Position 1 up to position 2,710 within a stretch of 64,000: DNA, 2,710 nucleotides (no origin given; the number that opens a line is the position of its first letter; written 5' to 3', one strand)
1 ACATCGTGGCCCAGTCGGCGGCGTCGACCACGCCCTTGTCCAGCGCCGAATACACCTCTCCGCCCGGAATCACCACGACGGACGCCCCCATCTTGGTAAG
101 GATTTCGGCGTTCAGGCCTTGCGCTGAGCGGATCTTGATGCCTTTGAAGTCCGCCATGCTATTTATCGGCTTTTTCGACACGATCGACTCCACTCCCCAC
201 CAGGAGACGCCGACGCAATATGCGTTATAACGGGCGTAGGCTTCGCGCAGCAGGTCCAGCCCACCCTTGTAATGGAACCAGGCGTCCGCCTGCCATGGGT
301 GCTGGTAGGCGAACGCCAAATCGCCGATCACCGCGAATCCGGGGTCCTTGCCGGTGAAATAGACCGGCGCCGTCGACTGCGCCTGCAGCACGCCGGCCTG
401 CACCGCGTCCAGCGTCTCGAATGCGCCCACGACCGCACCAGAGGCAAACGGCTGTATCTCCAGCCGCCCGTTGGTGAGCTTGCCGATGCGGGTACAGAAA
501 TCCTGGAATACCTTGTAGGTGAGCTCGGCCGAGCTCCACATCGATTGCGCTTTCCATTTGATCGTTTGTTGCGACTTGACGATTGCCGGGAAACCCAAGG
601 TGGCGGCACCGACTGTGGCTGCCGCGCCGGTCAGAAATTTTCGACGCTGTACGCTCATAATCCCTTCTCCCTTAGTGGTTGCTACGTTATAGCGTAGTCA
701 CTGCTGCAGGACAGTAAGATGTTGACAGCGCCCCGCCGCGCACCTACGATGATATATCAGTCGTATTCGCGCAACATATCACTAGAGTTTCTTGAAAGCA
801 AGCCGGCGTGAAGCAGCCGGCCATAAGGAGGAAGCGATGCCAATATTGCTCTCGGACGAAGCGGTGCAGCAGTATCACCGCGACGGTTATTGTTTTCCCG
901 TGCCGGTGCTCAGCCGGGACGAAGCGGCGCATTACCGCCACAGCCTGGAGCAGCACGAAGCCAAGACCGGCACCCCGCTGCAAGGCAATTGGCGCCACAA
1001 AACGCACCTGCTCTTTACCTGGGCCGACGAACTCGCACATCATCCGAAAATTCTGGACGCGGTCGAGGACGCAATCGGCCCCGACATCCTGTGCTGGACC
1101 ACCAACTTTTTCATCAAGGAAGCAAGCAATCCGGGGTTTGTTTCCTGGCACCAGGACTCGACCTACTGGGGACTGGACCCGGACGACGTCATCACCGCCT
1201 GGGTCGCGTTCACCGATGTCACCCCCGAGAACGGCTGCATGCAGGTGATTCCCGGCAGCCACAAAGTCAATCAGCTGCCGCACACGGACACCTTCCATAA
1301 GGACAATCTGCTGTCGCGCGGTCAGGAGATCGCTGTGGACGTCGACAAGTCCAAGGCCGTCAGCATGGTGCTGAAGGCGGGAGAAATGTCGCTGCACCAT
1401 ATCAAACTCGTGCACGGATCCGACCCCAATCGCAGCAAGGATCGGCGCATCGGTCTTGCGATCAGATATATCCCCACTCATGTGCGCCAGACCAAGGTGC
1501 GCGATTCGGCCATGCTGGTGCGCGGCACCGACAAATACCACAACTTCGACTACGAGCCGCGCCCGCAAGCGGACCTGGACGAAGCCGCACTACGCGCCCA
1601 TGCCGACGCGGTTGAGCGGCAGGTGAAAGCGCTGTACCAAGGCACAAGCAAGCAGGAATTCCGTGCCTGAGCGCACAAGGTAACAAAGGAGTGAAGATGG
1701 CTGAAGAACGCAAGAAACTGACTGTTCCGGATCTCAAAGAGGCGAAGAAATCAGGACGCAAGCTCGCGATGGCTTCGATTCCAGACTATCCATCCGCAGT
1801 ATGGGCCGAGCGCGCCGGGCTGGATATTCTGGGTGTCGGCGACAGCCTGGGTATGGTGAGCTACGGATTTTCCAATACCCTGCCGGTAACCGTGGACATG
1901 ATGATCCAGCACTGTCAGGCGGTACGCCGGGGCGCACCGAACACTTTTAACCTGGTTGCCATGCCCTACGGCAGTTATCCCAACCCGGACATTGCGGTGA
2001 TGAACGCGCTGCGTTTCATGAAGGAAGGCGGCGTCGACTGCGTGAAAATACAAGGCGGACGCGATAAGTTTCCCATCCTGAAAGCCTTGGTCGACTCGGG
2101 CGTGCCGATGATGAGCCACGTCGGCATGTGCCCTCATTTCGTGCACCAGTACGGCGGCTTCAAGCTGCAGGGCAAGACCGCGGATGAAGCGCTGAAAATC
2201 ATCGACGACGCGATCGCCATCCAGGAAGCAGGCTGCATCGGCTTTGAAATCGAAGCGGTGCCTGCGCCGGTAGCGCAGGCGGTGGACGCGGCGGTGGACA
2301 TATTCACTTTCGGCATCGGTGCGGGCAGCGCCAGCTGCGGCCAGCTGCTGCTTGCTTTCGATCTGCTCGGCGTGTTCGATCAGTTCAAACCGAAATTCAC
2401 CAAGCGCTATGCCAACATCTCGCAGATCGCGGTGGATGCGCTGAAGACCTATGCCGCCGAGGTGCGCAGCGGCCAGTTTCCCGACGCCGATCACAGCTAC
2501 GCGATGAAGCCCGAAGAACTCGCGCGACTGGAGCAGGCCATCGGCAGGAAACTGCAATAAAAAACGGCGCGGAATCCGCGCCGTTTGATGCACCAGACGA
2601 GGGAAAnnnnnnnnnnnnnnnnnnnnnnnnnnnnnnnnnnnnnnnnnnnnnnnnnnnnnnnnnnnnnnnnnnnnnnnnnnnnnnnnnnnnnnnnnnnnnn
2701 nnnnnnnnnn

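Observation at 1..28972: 29-kb supercluster: three corrinoid-dependent methyltransferase modules feeding tetrahydrofolate, set among O2-dependent oxygenases and three uptake systems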

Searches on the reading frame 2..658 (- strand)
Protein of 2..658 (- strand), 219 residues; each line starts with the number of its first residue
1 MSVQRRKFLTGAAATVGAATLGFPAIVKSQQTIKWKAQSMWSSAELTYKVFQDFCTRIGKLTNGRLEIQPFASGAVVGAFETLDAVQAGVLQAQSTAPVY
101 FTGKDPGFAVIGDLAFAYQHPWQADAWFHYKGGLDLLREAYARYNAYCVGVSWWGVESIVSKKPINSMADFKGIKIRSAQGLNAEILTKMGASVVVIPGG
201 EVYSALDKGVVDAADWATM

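Call 91: search_solved_structures(query=window:2-658:-, max_evalue=0.00001)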
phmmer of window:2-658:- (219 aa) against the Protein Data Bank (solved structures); distinct sequences matched with E-value up to 0.00001: 53.
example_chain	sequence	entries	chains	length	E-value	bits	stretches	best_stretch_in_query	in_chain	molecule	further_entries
2zzv_A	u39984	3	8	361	2.1e-50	174.7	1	3-216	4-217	ABC transporter, solute-binding protein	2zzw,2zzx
7e9y_A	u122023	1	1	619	3.7e-45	157.6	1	24-213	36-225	Lactate-binding periplasmic protein TTHA0766,Lactate-binding periplasmic protein TTHA0766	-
8zmz_A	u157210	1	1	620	4.1e-43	150.9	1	24-214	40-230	Lactate-binding periplasmic protein TTHA0766,Red fluorescent protein drFP583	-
4yzz_A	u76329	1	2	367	4.5e-37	131.1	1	3-216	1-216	TRAP TRANSPORTER SOLUTE BINDING PROTEIN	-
4yic_A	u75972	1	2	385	5e-37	131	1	3-216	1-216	TRAP TRANSPORTER SOLUTE BINDING PROTEIN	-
4pe3_A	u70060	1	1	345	4.1e-35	124.7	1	33-217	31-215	TRAP dicarboxylate transporter-DctP subunit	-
7ug8_A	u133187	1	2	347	3.5e-30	108.6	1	32-216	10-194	Ketoacid-binding protein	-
2hzk_A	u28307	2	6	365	9.5e-28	100.7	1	4-217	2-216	TRAP-T family sorbitol/mannitol transporter, periplasmic binding protein, SmoM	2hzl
4pet_A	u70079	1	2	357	2.8e-22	82.8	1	17-217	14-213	Extracellular solute-binding protein, family 7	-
5cm6_A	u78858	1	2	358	3.9e-22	82.3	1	16-217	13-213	TRAP dicarboxylate transporter-DctP subunit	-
4nn3_A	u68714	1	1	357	4.8e-11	46.1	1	48-214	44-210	TRAP dicarboxylate transporter, DctP subunit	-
4xfe_A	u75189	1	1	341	1.5e-10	44.5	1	51-215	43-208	TRAP dicarboxylate transporter subunit DctP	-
4uab_A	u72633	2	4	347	5.2e-10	42.7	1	15-217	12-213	Twin-arginine translocation pathway signal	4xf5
4mhf_A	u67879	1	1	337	5.9e-10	42.5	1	145-215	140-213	TRAP dicarboxylate transporter, DctP subunit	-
4mij_A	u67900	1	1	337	5.9e-10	42.5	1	145-215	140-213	TRAP dicarboxylate transporter, DctP subunit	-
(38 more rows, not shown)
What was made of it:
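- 2..658 (-): 5' part of a TRAP solute-binding protein gene (DctP family), cut off by the left edge of the window. It is divergent from PhyH_a and represents the third uptake system. Best PDB match is the Thermus lactate-binding protein TTHA0766, 175 bits (call 91).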

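Call 105: search_protein_families(library=pfam, proteins=[window:2-658:-], max_evalue=0.001)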
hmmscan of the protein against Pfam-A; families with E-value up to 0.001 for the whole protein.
window:2-658:- (219 aa): 1 family
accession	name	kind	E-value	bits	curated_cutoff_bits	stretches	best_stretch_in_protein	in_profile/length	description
PF03480.18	DctP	-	1.2e-30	107.3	23.4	1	40-217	4-181/286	Bacterial extracellular solute-binding protein, family 7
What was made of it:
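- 2..658 (-): Pfam DctP 107 bits (call 105).
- Checked: The 'third uptake system' is a TRAP binding protein cut off by the left edge of the window (2-658, minus strand; call 105).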

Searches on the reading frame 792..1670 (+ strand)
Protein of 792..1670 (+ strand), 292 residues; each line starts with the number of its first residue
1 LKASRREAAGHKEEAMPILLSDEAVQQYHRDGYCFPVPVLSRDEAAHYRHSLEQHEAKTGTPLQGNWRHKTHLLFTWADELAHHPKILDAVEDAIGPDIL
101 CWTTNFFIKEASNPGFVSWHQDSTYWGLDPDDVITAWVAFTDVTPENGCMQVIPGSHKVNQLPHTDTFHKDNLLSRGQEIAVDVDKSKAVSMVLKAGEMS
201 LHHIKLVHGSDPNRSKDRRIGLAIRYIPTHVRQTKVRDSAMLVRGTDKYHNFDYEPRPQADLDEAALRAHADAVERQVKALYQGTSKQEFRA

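Call 4: search_protein_families(library=pfam, proteins=[window:792-1670:+])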
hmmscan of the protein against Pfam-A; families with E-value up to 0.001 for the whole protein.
window:792-1670:+ (292 aa): 1 family
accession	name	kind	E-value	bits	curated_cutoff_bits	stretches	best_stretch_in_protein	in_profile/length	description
PF05721.19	PhyH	-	4e-37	129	22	1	28-220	1-212/213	Phytanoyl-CoA dioxygenase (PhyH)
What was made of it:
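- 834..1670 (+): PhyH-family Fe(II)/2-oxoglutarate hydroxylase (PhyH_a), hydroxylase-type HxD motif. Pfam PhyH 129 bits (call 4).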

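Call 8: search_protein_families(library=ncbifam, proteins=[window:792-1670:+], max_evalue=0.01)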
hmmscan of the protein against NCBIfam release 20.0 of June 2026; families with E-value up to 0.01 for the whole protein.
window:792-1670:+ (292 aa): 4 families
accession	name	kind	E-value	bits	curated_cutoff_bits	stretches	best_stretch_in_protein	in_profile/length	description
TIGR01762.1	chlorin-enz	subfamily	1.9e-27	96.3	226.3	2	20-161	3-161/288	chlorinating enzyme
TIGR02408.1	ectoine_ThpD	equivalog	1.5e-07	31.1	336.5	1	18-214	15-235/277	ectoine hydroxylase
NF045813.1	DxPntBtaHylase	equivalog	4e-06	26.4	550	1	79-219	88-237/285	1-deoxypentalenic acid 11-beta-hydroxylase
NF052437.1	MPhHdxlPhnYGIM8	equivalog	0.00022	20.7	500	1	84-226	82-213/260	methylphosphonate hydroxylase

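Call 60: search_solved_structures(query=window:792-1670:+, max_evalue=0.001)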
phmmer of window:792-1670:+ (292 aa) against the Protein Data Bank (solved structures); distinct sequences matched with E-value up to 0.001: 21.
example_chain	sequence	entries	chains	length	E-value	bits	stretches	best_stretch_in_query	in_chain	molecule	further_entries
6zyk_A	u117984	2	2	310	2.3e-56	194.3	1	23-284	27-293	Monooxygenase | Uncharacterized protein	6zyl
3gja_A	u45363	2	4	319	7.8e-20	74.4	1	18-158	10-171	CytC3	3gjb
2fct_A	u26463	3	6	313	2.6e-18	69.4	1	83-159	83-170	syringomycin biosynthesis enzyme 2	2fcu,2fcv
5epa_A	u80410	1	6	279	7.6e-16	61.3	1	20-229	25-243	SnoK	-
2a1x_A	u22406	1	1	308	4.1e-13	52.4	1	84-227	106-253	Phytanoyl-CoA dioxygenase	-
5ep9_A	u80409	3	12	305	2.3e-12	49.9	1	19-227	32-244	SnoN,Epimerase SnoN | SnoN,SnoN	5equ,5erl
4xaa_A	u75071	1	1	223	2.9e-10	43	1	24-227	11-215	Putative oxygenase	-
4xab_A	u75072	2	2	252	6.3e-09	38.6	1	117-222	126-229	EvdO2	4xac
6ec3_A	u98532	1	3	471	7.4e-09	38.4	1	76-226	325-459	Methyltransferase domain-containing protein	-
9c9n_A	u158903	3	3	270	2.7e-08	36.6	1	103-223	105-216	Fe/2-OG dependent dioxygenase MysH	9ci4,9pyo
9pze_A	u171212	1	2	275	2.7e-08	36.5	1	103-223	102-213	Fe/2-OG dependent dioxygenase MysH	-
5nch_A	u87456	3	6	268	6.1e-08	35.4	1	20-226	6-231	Leucine hydroxylase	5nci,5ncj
4xbz_A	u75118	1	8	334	8.6e-08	34.9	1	81-232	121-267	EvdO1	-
2opw_A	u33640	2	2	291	4.1e-07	32.7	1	105-216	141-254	PHYHD1 protein | Phytanoyl-CoA dioxygenase domain-containing protein 1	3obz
8zyb_E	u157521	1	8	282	7.6e-07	31.8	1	20-231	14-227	DhiD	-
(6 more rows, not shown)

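Call 66: find_homologous_proteins(query=window:792-1670:+, max_evalue=1e-20)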
Query window:792-1670:+ (292 aa): 7998 proteins with E <= 1e-20 among 8000 candidates; the best 120 are listed.
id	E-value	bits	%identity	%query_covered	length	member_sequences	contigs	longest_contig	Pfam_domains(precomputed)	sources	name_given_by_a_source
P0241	2.1e-167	574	87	96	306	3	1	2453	PF05721.20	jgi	jgi:ectoine hydroxylase-related dioxygenase (phytanoyl-CoA dioxygenase family)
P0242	1.7e-166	571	87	96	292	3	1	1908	PF05721.20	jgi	jgi:non-heme Fe2+,alpha-ketoglutarate-dependent halogenase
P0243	2.4e-166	570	88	95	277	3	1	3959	PF05721.20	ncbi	-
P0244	5.1e-166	569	88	95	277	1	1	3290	PF05721.20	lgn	-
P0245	3.1e-165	567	88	93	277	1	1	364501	PF05721.20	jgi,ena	-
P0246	5.0e-164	563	87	95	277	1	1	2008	PF05721.20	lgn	-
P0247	5.4e-163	559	86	95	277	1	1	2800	PF05721.20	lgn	-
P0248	6.2e-163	559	86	95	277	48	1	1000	PF05721.20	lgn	-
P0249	7.6e-163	559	86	95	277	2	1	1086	PF05721.20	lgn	-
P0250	4.5e-162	556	87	93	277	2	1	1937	PF05721.20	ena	-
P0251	1.4e-161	555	86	95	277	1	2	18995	PF05721.20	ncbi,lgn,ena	-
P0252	3.8e-161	553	87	93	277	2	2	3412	PF05721.20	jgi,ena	jgi:ectoine hydroxylase-related dioxygenase (phytanoyl-CoA dioxygenase family)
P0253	4.5e-161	553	86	95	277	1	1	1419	PF05721.20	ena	-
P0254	5.0e-161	553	86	93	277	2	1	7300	PF05721.20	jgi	jgi:non-haem Fe2+, alpha-ketoglutarate-dependent halogenase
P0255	5.4e-160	549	84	95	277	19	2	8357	PF05721.20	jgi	jgi:non-heme Fe2+,alpha-ketoglutarate-dependent halogenase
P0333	1.3e-151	522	82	93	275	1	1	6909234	PF05721.20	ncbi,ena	-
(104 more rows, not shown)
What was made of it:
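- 834..1670 (+): Homologues are 275-277 aa, which places the start at 834 (call 66).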

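Call 67: find_encoding_contigs(protein=P0333, flank=10000, max_places=1)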
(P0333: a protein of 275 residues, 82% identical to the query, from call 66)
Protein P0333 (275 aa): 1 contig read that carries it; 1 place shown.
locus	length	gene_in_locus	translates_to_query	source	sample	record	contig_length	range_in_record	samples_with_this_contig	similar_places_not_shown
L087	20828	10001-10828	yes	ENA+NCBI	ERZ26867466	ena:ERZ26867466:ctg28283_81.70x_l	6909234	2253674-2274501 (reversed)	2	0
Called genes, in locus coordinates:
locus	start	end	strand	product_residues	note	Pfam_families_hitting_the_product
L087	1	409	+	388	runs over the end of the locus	PF05977:MFS_3, PF07690:MFS_1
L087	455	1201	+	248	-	PF00106:adh_short, PF13561:adh_short_C2, PF23441:SDR (weak)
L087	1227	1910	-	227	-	PF00106:adh_short, PF13561:adh_short_C2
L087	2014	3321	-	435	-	PF13657:Couple_hipA, PF07804:HipA_C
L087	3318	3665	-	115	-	PF13560:HTH_31, PF01381:HTH_3, PF13413:HTH_25 (weak)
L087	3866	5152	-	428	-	-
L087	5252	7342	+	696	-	-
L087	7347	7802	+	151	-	-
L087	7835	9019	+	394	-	PF01494:FAD_binding_3, PF13450:NAD_binding_8 (weak)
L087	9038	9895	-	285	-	PF00561:Abhydrolase_1, PF12697:Abhydrolase_6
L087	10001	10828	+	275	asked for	PF05721:PhyH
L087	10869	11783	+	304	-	PF05721:PhyH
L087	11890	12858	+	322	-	PF03401:TctC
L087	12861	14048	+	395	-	PF01494:FAD_binding_3, PF13450:NAD_binding_8 (weak)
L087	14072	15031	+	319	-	PF03401:TctC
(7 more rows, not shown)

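Call 73: predict_structure(alignment_id=A3)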
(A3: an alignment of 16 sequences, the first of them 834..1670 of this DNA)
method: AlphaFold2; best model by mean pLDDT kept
length: 278 residues; sequences in the alignment: 16
mean_pLDDT: 58.0   pTM: 0.64
mean pLDDT of the five models: 58.0, 55.2, 38.0, 35.7, 33.7
residues with pLDDT >= 90: 13; 70-90: 73; 50-70: 69; < 50: 123
segments of 3 or more residues with pLDDT < 50: 50-60, 98-114, 142-169, 193-199, 220-253, 258-278
pLDDT, mean of each block of 10 residues (from residue 1): 76 83 90 84 58 45 71 84 63 54 41 56 81 64 40 33 36 68 82 49 69 61 38 36 41 47 39 32
secondary structure, 60 per line:
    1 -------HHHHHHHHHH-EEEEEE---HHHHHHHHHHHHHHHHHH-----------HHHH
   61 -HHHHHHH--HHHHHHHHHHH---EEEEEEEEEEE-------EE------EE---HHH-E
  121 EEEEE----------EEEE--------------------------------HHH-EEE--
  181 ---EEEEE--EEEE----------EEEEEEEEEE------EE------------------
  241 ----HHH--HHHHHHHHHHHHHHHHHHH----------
elements in order: H8-17 E19-24 H28-45 H57-60 H62-68 H71-81 E85-95 E120-125 E136-139 E176-178 E184-188 E191-194 E205-214 H250-268

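Call 75: fold_search(model_id=the predicted structure, library=pdb)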
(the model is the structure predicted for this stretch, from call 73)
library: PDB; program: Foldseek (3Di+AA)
matches with E <= 10: 1486; with E <= 0.001: 339
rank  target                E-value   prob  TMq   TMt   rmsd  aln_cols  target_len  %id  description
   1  6zyl                  1.1e-17  1.00  0.62  0.66   8.0       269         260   39  non-heme monooxygenase; ThoJ apo (released 2020-10-14)
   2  6zyk                  1.7e-17  1.00  0.61  0.68   8.4       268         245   36  Non-heme monooxygenase, ThoJ-Ni complex (released 2020-10-14)
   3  2fct_B                2.7e-12  1.00  0.60  0.56   6.7       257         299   26  SyrB2 with Fe(II), chloride, and alpha-ketoglutarate (released 2006-03-21)
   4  2fcu_B                4.7e-12  1.00  0.59  0.55   6.3       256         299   25  SyrB2 with alpha-ketoglutarate (released 2006-03-21)
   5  2fcu_A                5.3e-12  1.00  0.58  0.53   6.7       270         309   26  SyrB2 with alpha-ketoglutarate (released 2006-03-21)
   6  3gjb_B                1.3e-11  1.00  0.52  0.54   7.5       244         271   27  CytC3 with Fe(II) and alpha-ketoglutarate (released 2009-04-14)
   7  5epa_F                1.6e-11  1.00  0.58  0.63   5.3       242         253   22  Crystal structure of non-heme alpha ketoglutarate dependent carbocyclase SnoK from nogalamycin biosynthesis (released 2016-05-11)
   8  2fct_A                1.7e-11  1.00  0.59  0.55   6.7       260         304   25  SyrB2 with Fe(II), chloride, and alpha-ketoglutarate (released 2006-03-21)
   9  3gja_B                2.2e-11  1.00  0.53  0.53   8.5       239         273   28  CytC3 (released 2009-04-14)
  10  5epa_A                3.0e-11  1.00  0.56  0.60   5.3       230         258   23  Crystal structure of non-heme alpha ketoglutarate dependent carbocyclase SnoK from nogalamycin biosynthesis (released 2016-05-11)
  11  5erl_A                3.8e-11  1.00  0.52  0.56   6.7       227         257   25  Crystal structure of the epimerase SnoN in complex with Ni2+, succinate and nogalamycin RO (released 2016-05-11)
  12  5ep9_A                5.6e-11  1.00  0.54  0.57   6.4       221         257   25  Crystal structure of the non-heme alpha ketoglutarate dependent epimerase SnoN from nogalamycin biosynthesis (released 2016-05-11)
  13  5ep9_B                5.9e-11  1.00  0.54  0.59   6.4       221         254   24  Crystal structure of the non-heme alpha ketoglutarate dependent epimerase SnoN from nogalamycin biosynthesis (released 2016-05-11)
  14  3gjb_A                7.6e-11  1.00  0.52  0.56   5.1       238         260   28  CytC3 with Fe(II) and alpha-ketoglutarate (released 2009-04-14)
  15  5erl_D                1.2e-10  1.00  0.54  0.58   6.7       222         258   25  Crystal structure of the epimerase SnoN in complex with Ni2+, succinate and nogalamycin RO (released 2016-05-11)
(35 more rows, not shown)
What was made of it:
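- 834..1670 (+): Best PDB match is ThoJ, 36-39% identity (calls 60, 75).
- Tried and rejected: Foldseek identified the entry as ThoJ, a RiPP histidine hydroxylase, which says nothing about the substrate here (call 75).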

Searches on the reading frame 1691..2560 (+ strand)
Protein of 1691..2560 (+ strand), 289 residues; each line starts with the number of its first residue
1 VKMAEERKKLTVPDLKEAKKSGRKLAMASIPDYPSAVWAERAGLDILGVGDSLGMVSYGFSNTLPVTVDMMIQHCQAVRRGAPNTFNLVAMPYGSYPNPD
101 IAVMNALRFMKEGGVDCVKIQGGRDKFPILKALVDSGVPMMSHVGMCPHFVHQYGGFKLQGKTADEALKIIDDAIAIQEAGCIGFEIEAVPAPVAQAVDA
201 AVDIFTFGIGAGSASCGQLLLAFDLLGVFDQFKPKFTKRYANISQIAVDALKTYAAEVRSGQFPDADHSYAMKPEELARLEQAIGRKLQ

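Call 4: search_protein_families(library=pfam, proteins=[window:1691-2560:+])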
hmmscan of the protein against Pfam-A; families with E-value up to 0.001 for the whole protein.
window:1691-2560:+ (289 aa): 1 family
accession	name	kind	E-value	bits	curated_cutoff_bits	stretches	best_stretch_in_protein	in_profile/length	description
PF02548.21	Pantoate_transf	-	3e-88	296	28.7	1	9-265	1-258/259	Ketopantoate hydroxymethyltransferase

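Call 8: search_protein_families(library=ncbifam, proteins=[window:1691-2560:+], max_evalue=0.01)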
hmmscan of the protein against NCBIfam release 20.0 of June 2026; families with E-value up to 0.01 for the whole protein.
window:1691-2560:+ (289 aa): 2 families
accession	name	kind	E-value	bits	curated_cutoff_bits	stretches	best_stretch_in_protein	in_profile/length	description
NF001452.0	PRK00311.1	subfamily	3.7e-85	285.5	272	1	7-270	2-266/267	3-methyl-2-oxobutanoate hydroxymethyltransferase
TIGR00222.1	panB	equivalog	3.3e-77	259.6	207.55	1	14-270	7-263/264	3-methyl-2-oxobutanoate hydroxymethyltransferase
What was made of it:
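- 1691..2560 (+): PanB paralogue a (3-methyl-2-oxobutanoate hydroxymethyltransferase family), co-transcribed with PhyH_a. TIGR00222 260 bits against a cutoff of 207.6 (calls 4, 8).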
